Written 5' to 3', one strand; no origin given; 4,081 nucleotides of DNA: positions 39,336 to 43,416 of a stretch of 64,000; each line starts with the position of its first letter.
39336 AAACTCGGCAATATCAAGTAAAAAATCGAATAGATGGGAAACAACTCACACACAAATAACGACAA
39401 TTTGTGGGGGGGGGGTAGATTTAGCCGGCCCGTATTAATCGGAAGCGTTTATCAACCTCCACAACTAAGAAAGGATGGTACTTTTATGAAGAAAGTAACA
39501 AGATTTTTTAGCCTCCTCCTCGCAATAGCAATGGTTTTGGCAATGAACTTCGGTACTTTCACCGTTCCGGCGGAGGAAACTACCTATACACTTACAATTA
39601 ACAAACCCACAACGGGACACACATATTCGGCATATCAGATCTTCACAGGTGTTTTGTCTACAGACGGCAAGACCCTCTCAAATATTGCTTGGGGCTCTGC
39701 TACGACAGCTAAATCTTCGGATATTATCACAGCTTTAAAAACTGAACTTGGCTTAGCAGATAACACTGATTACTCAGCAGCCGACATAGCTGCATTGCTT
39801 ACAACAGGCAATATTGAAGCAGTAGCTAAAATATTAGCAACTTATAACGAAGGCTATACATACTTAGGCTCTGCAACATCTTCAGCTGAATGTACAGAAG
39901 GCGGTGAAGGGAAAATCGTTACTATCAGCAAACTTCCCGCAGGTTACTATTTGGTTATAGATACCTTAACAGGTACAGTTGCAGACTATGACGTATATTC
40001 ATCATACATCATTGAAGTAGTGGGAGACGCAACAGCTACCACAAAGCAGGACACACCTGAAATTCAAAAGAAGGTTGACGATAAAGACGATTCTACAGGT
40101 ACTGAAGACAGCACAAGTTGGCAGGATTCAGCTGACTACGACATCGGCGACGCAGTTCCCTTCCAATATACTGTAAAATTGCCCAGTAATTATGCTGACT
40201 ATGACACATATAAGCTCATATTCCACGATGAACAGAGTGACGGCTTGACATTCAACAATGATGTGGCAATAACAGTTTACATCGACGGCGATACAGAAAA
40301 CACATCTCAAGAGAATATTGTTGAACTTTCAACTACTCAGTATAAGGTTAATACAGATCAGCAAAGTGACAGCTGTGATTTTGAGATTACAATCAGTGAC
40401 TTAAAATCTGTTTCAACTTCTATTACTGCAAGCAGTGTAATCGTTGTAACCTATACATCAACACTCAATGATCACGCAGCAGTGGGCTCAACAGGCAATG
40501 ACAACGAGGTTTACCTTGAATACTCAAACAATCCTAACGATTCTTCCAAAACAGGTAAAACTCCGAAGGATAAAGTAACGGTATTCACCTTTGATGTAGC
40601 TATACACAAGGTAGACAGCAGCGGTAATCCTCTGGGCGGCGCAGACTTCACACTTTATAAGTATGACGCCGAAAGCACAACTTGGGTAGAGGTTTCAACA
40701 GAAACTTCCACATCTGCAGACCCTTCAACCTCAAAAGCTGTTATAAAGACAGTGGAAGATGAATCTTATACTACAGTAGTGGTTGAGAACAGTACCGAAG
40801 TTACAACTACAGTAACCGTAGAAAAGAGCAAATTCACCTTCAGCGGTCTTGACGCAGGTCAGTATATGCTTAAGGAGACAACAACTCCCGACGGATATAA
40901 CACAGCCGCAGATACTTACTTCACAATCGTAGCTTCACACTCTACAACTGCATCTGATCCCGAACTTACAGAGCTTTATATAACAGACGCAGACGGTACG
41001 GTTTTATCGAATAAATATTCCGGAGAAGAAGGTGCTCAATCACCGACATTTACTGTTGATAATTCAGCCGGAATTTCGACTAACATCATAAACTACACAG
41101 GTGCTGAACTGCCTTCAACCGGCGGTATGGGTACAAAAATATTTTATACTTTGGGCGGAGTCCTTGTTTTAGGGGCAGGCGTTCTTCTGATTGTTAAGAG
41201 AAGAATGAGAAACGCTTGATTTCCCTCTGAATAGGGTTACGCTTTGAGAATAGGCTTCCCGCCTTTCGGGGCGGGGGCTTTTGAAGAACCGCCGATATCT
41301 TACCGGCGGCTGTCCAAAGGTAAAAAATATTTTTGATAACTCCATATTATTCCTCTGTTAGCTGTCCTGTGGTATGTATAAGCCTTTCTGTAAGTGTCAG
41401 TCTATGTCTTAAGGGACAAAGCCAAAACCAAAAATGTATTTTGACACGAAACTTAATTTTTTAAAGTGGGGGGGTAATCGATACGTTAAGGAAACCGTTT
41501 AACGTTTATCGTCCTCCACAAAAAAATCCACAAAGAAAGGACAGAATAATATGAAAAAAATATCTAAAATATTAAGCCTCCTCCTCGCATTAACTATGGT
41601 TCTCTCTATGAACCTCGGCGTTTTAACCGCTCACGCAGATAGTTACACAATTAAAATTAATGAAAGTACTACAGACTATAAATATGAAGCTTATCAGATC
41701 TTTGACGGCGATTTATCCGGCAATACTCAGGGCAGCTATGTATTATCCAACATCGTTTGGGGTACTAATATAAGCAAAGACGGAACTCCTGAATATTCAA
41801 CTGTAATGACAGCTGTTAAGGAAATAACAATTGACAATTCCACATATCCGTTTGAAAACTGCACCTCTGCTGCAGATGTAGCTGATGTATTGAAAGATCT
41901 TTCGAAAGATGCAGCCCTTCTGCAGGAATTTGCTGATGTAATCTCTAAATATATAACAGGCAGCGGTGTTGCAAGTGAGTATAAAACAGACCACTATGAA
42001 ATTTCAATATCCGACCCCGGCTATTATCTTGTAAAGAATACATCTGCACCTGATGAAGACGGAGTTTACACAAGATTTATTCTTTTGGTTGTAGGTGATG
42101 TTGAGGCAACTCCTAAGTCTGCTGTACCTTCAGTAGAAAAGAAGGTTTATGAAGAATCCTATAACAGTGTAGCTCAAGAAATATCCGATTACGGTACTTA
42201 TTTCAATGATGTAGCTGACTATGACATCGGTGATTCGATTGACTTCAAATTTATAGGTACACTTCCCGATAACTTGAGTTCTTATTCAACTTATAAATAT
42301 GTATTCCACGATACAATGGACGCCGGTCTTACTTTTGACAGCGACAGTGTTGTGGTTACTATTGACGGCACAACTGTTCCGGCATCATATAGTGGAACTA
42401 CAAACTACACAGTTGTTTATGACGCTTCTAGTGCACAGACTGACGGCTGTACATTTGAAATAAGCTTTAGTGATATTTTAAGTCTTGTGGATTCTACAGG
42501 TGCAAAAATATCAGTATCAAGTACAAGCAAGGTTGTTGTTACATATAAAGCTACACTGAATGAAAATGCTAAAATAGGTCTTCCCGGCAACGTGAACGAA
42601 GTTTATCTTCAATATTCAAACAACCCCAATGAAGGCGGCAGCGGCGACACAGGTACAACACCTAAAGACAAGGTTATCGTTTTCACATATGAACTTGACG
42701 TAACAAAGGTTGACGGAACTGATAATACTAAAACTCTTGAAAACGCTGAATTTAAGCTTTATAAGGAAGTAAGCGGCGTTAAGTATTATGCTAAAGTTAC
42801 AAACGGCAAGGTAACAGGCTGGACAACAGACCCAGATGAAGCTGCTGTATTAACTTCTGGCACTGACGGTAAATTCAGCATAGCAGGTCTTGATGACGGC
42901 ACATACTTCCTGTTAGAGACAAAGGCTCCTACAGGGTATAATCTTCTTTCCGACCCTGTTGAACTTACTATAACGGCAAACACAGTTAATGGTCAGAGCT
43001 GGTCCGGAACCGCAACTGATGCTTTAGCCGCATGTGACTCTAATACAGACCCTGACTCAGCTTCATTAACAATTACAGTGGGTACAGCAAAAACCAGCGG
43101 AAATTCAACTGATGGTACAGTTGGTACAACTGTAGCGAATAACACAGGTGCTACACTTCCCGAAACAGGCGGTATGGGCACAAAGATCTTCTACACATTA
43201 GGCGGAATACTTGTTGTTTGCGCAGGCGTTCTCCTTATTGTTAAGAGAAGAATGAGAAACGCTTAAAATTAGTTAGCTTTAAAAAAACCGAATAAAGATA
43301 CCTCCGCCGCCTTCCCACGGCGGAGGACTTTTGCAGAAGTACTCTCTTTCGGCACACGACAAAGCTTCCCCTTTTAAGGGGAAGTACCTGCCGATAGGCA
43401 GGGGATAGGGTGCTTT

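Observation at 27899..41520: The window's only four long G tracts (G8, G9, G10, G7) all sit just upstream of exported or pilus genes, on the same strand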

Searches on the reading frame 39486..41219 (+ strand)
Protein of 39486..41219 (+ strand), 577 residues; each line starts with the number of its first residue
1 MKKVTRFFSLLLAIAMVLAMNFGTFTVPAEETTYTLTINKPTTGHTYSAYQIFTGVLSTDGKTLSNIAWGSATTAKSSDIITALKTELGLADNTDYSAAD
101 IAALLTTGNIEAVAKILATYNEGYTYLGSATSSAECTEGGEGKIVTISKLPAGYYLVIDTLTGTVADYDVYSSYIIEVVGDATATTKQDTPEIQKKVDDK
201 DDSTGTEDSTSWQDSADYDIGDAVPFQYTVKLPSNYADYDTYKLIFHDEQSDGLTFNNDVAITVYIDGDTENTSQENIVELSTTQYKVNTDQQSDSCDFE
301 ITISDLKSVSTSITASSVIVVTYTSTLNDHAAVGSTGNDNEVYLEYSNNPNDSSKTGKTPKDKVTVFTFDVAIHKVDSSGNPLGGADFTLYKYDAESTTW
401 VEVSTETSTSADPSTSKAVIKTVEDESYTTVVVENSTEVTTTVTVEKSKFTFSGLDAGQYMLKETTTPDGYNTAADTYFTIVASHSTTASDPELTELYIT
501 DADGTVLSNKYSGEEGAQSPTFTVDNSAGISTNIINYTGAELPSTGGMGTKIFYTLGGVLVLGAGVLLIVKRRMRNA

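Call 9: search_protein_families(library=pfam, proteins=[window:39486-41219:+])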
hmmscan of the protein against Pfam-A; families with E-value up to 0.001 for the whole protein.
window:39486-41219:+ (577 aa): 3 families
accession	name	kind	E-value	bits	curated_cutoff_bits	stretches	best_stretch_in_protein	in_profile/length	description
PF16569.11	GramPos_pilinBB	-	3.6e-20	73.4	30.5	1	220-350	1-116/116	Gram-positive pilin backbone subunit 2, Cna-B-like domain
PF17802.7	SpaA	-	8.5e-14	51.9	23.1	1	371-485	3-80/91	Prealbumin-like fold domain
PF00746.26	Gram_pos_anchor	-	3.9e-05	23.9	20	1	538-573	5-39/43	LPXTG cell wall anchor motif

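Call 10: find_encoding_contigs(protein=window:39486-41219:+, flank=10000, max_places=10)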
Protein window:39486-41219:+ (577 aa): 1 contig read that carries it; 1 place shown.
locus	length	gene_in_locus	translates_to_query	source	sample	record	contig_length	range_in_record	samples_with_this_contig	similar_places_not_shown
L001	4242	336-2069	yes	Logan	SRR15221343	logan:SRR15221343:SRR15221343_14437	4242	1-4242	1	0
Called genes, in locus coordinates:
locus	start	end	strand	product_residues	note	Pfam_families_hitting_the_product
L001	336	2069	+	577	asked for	PF16569:GramPos_pilinBB (weak), PF17802:SpaA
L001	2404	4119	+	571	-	PF16569:GramPos_pilinBB, PF17802:SpaA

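Call 35: list_cluster_members(proteins=[window:39486-41219:+, window:41551-43266:+, window:27962-28450:+, window:28480-29898:+, window:43606-44463:+, window:44450-45694:+, window:45616-46323:+, window:30345-38951:+])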
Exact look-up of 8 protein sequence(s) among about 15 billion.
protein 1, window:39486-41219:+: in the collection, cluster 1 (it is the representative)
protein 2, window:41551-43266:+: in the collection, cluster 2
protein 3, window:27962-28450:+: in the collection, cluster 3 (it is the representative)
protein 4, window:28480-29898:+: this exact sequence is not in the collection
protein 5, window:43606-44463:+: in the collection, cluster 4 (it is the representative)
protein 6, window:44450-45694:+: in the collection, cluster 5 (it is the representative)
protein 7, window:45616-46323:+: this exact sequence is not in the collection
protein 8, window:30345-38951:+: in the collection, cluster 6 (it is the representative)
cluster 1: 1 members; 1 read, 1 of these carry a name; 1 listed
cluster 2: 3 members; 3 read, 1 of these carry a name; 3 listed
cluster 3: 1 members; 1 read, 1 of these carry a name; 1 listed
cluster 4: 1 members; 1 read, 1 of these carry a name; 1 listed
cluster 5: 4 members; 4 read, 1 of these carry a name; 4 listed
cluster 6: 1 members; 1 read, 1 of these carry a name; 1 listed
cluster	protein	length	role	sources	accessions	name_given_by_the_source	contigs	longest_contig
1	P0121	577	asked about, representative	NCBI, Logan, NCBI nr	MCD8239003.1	MAG: isopeptide-forming domain-containing fimbrial protein [Clostridiales bacterium] | isopeptide-forming domain-containing fimbrial protein [Clostridiales bacterium]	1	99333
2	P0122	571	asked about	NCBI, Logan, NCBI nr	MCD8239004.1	MAG: isopeptide-forming domain-containing fimbrial protein [Clostridiales bacterium] | isopeptide-forming domain-containing fimbrial protein [Clostridiales bacterium]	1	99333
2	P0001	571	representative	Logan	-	-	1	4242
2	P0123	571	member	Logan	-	-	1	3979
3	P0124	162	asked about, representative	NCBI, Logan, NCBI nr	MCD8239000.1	MAG: hypothetical protein LUC92_06690 [Clostridiales bacterium] | hypothetical protein [Clostridiales bacterium]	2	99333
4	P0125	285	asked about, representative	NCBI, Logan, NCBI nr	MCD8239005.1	MAG: class C sortase [Clostridiales bacterium] | class C sortase [Clostridiales bacterium]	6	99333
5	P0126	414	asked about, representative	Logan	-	-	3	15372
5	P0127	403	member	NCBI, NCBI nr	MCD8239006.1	MAG: Cna B-type domain-containing protein [Clostridiales bacterium] | Cna B-type domain-containing protein [Clostridiales bacterium]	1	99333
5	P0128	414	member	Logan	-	-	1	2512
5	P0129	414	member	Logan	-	-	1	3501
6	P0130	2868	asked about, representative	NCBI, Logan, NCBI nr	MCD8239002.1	MAG: hypothetical protein LUC92_06700 [Clostridiales bacterium] | hypothetical protein [Clostridiales bacterium]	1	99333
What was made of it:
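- On Bifidobacterium-type intragenic G-tract frameshift switch: NCBI annotates the same start (call 35).
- Checked: The signal peptide and the NCBI annotation (577 aa, call 35) put the true start at 39486, so the tract is non-coding.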

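Call 37: find_encoding_contigs(protein=P0123, flank=10000, max_places=10)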
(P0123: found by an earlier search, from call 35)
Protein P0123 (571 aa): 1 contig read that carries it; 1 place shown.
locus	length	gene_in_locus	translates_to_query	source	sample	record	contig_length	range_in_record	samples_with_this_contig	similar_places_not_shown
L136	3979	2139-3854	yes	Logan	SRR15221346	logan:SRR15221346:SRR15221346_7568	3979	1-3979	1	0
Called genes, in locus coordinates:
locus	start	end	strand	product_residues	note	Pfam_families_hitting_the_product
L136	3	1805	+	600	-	?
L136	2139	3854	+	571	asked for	PF16569:GramPos_pilinBB, PF17802:SpaA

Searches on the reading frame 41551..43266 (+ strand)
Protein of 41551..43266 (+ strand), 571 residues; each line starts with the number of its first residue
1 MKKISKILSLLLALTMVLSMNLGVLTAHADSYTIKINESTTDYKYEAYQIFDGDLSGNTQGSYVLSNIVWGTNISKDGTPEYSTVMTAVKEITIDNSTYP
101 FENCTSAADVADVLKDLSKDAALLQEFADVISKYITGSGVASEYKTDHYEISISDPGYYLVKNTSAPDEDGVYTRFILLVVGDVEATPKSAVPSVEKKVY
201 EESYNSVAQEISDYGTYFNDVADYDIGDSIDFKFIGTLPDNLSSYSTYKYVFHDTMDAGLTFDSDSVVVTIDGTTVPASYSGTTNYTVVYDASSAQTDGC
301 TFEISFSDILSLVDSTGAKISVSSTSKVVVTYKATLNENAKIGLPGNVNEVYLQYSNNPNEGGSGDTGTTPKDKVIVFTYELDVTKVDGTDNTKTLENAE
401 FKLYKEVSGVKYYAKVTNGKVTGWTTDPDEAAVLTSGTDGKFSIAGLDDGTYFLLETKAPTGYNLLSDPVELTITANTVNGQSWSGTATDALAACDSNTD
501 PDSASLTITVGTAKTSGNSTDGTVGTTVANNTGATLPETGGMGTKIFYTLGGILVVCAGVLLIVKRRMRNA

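Call 9: search_protein_families(library=pfam, proteins=[window:41551-43266:+])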
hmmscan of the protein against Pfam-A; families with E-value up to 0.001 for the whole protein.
window:41551-43266:+ (571 aa): 3 families
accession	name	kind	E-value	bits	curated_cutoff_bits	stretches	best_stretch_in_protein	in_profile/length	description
PF16569.11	GramPos_pilinBB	-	1e-24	88.1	30.5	1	226-359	1-116/116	Gram-positive pilin backbone subunit 2, Cna-B-like domain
PF17802.7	SpaA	-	2.7e-15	56.7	23.1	1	382-478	3-80/91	Prealbumin-like fold domain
PF00746.26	Gram_pos_anchor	-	0.00023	21.5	20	1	530-567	3-39/43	LPXTG cell wall anchor motif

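Call 13: find_encoding_contigs(protein=window:41551-43266:+, flank=10000, max_places=10)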
Protein window:41551-43266:+ (571 aa): 1 contig read that carries it; 1 place shown.
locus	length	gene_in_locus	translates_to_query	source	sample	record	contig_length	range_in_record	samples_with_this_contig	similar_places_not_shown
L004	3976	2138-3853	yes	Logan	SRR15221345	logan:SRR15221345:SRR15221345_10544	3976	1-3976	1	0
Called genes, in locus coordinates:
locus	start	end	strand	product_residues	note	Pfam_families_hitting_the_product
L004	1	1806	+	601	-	?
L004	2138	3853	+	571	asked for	PF16569:GramPos_pilinBB, PF17802:SpaA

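Call 16: find_related_loci(query=window:41551-43266:+, collection=genome_contigs, flank=10000)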
Query window:41551-43266:+ (571 aa) in genome_contigs; peptide patterns used: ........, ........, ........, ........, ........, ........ (x = any residue, [..] = any of these).
56 stretches matched a pattern; 28 encode a relative of the query (tblastn E <= 1e-3); 28 distinct loci.
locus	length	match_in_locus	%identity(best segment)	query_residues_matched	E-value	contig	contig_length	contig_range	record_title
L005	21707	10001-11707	57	1-571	0e+0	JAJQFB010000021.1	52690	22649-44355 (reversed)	MAG: Clostridiales bacterium isolate MI.B8_6 NODE_89_length_52690_cov_37.913480, whole genome shotgun sequence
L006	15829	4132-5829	55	1-571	2e-172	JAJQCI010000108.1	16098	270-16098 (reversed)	MAG: Clostridiales bacterium isolate C.6_8 NODE_507_length_16098_cov_5.213115, whole genome shotgun sequence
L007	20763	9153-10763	44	1-570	7e-115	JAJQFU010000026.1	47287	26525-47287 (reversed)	MAG: Clostridiales bacterium isolate MO.7_4 NODE_82_length_47287_cov_11.640159, whole genome shotgun sequence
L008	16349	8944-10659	43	1-571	2e-110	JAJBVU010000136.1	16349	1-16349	MAG: Eubacterium sp. isolate U_127185 U_127185=NODE_625_length_16349_cov_9.677673, whole genome shotgun sequence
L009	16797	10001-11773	43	1-570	2e-109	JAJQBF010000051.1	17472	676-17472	MAG: Clostridiales bacterium isolate C.2_10 NODE_575_length_17472_cov_15.350347, whole genome shotgun sequence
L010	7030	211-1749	41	1-568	1e-99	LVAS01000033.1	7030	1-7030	MAG: Clostridiales bacterium Firm_13 _contig_258615, whole genome shotgun sequence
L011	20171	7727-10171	36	1-571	1e-96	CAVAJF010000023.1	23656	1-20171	Eggerthellaceae bacterium isolate SRR8978371_cleanbin_000001 genome assembly, contig: Spades_SRR8978371_contig_69, whole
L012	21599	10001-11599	42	1-551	8e-97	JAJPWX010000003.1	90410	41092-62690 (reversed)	MAG: Lachnospiraceae bacterium isolate AH.1_3 NODE_22_length_90410_cov_27.255038, whole genome shotgun sequence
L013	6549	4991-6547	39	1-561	9e-94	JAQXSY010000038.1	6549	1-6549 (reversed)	MAG: Bacillota bacterium isolate SUG1495 k141_9251450, whole genome shotgun sequence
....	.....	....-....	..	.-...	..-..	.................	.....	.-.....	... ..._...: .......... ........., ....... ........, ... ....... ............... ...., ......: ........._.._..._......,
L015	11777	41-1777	38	2-571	4e-92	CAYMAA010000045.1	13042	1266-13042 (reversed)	MAG TPA_asm: uncultured Lachnospiraceae bacterium isolate SRP222994_co1_86 genome assembly, contig: NODE_10094_length_13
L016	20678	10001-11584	37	1-568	9e-81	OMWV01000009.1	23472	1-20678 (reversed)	uncultured Clostridiales bacterium isolate RUG044 genome assembly, contig: k87_10167358, whole genome shotgun sequence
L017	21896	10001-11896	33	1-571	1e-65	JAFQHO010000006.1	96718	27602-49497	MAG: Ruminococcus sp. isolate RGIG1826 Goat_Cecum-5__c15197, whole genome shotgun sequence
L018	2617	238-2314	33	3-570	7e-66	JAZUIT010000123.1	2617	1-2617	MAG: Acutalibacteraceae bacterium isolate T1900045262_TH20190032.MAGScoT_cleanbin_000011 SGB_5835_k141_1873331, whole ge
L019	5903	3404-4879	34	1-568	3e-56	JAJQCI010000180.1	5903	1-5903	MAG: Clostridiales bacterium isolate C.6_8 NODE_1508_length_5903_cov_5.709473, whole genome shotgun sequence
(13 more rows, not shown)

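Call 25: find_homologous_proteins(query=window:41551-43266:+, max_evalue=1e-30)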
Query window:41551-43266:+ (571 aa): 7597 proteins with E <= 1e-30 among 8000 candidates; the best 120 are listed.
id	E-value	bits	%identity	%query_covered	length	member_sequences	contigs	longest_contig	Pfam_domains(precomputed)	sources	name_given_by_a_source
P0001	0.0e+0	1233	100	100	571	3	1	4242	PF16569.12,PF17802.8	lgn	-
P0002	2.6e-181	622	58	100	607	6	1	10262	PF16569.12,PF17802.8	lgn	-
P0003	2.9e-177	609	56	100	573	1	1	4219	PF16569.12,PF17802.8,PF00746.27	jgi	-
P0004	8.2e-160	551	55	100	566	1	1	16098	PF16569.12,PF17802.8,PF00746.27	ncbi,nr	ncbi:MAG: isopeptide-forming domain-containing fimbrial protein [Clostridiales bacterium]|nr:isopept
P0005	2.0e-138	481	47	97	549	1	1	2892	PF16569.12,PF17802.8,PF00746.27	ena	-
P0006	9.5e-138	479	47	97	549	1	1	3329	PF16569.12,PF17802.8,PF00746.27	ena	-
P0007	1.5e-137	478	47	97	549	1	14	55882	PF16569.12,PF17802.8,PF00746.27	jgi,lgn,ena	-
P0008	1.7e-137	478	47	97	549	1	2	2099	PF16569.12,PF17802.8,PF00746.27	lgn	-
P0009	5.1e-137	476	47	97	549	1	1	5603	PF17802.8,PF00746.27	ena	-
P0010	5.3e-137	476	47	97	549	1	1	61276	PF16569.12,PF17802.8,PF00746.27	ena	-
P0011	5.4e-137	476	47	99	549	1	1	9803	PF16569.12,PF17802.8,PF00746.27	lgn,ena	-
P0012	3.8e-136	473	47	97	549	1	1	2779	PF16569.12,PF17802.8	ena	-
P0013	6.7e-136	472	47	97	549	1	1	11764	PF16569.12,PF17802.8,PF00746.27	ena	-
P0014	2.6e-135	470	47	97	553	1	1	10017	PF16569.12,PF17802.8,PF00746.27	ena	-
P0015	3.1e-135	470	47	97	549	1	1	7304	PF16569.12,PF17802.8,PF00746.27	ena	-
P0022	3.0e-134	467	46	97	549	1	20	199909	PF16569.12,PF17802.8,PF00746.27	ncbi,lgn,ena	-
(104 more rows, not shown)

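Call 26: find_encoding_contigs(protein=P0022, flank=10000, max_places=10)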
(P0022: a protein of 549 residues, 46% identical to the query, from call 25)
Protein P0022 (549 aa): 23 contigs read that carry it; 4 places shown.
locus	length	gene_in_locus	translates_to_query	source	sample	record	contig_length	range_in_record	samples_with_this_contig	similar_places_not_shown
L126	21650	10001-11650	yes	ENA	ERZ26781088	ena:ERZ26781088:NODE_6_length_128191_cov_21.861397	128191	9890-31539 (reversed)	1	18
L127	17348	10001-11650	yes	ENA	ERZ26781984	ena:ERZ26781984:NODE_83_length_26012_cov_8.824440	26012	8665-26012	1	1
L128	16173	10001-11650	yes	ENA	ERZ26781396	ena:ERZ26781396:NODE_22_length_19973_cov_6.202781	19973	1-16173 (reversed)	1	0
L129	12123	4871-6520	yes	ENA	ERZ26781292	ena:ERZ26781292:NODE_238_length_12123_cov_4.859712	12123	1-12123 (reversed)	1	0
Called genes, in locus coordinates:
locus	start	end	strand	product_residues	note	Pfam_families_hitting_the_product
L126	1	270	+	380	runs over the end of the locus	PF12725:DUF3810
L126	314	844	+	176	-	PF04542:Sigma70_r2, PF07638:Sigma70_ECF (faint), PF08281:Sigma70_r4_2, PF04545:Sigma70_r4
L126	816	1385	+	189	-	-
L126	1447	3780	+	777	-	PF01841:Transglut_core, PF04473:DUF553 (faint)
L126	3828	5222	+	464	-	PF20316:DUF6612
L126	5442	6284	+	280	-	PF00589:Phage_integrase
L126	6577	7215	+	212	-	PF00717:Peptidase_S24 (weak), PF10502:Peptidase_S26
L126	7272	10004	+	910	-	PF17802:SpaA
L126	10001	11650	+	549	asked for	PF16569:GramPos_pilinBB (weak), PF17802:SpaA, PF00746:Gram_pos_anchor (weak)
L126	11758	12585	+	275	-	PF04203:Sortase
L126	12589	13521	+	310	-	PF05738:Cna_B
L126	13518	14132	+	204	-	-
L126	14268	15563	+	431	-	-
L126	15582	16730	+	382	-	PF17117:DUF5104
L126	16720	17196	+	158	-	-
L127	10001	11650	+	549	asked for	PF16569:GramPos_pilinBB (weak), PF17802:SpaA, PF00746:Gram_pos_anchor (weak)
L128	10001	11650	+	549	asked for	PF16569:GramPos_pilinBB (weak), PF17802:SpaA, PF00746:Gram_pos_anchor (weak)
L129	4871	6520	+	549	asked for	PF16569:GramPos_pilinBB (weak), PF17802:SpaA, PF00746:Gram_pos_anchor (weak)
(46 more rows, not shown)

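Call 54: find_encoding_contigs(protein=P0002, flank=10000, max_places=10)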
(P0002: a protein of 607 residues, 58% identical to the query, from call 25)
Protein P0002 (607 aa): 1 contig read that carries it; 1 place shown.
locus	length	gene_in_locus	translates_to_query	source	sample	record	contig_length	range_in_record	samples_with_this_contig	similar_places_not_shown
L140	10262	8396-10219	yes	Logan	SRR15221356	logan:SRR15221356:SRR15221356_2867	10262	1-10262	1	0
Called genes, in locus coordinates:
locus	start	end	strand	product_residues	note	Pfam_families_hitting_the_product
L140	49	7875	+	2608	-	-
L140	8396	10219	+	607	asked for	PF16569:GramPos_pilinBB, PF17802:SpaA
